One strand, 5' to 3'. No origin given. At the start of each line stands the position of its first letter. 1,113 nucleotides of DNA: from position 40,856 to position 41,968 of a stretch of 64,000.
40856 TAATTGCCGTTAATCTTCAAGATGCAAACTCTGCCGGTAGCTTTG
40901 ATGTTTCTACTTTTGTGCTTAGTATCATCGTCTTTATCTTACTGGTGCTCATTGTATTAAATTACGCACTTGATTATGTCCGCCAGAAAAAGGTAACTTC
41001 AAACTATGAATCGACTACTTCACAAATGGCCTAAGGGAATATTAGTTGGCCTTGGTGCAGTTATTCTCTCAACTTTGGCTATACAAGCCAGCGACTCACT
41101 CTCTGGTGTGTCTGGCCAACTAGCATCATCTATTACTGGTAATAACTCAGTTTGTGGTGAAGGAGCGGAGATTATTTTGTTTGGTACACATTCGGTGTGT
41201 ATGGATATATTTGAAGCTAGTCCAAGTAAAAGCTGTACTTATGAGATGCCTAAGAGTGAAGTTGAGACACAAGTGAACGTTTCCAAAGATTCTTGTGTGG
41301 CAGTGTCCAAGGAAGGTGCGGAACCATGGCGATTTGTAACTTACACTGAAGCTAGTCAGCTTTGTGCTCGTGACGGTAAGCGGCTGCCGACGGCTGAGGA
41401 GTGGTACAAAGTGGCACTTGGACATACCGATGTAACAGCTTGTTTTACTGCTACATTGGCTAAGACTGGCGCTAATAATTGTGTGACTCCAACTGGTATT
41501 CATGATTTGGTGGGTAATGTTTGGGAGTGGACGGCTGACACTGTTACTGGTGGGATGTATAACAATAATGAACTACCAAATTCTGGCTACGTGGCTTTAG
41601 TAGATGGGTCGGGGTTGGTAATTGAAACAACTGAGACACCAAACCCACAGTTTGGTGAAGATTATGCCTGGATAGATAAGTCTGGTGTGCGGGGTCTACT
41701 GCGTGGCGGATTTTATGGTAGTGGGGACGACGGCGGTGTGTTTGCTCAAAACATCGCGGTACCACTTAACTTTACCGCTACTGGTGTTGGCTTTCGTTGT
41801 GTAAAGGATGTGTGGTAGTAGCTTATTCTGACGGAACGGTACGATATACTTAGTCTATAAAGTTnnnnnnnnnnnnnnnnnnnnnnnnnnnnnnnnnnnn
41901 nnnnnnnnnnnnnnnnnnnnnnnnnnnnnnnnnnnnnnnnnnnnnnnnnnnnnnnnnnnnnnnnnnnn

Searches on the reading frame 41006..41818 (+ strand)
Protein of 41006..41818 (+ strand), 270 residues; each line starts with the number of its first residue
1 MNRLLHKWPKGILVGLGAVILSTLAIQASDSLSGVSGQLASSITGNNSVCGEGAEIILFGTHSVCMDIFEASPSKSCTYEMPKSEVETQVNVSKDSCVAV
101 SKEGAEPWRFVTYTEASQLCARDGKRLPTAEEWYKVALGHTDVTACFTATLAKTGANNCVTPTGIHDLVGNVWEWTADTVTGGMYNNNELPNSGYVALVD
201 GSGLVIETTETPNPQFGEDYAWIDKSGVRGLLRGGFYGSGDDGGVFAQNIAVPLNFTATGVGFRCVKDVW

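Call 57: search_protein_families(library=pfam, proteins=[window:41006-41818:+], max_evalue=0.001)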
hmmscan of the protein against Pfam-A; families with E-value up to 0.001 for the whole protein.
window:41006-41818:+ (270 aa): 1 family
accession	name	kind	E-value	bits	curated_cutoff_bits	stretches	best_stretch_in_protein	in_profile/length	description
PF03781.23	FGE-sulfatase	-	4.3e-13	50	23.3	2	162-267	175-255/255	Sulfatase-modifying factor enzyme 1-like domain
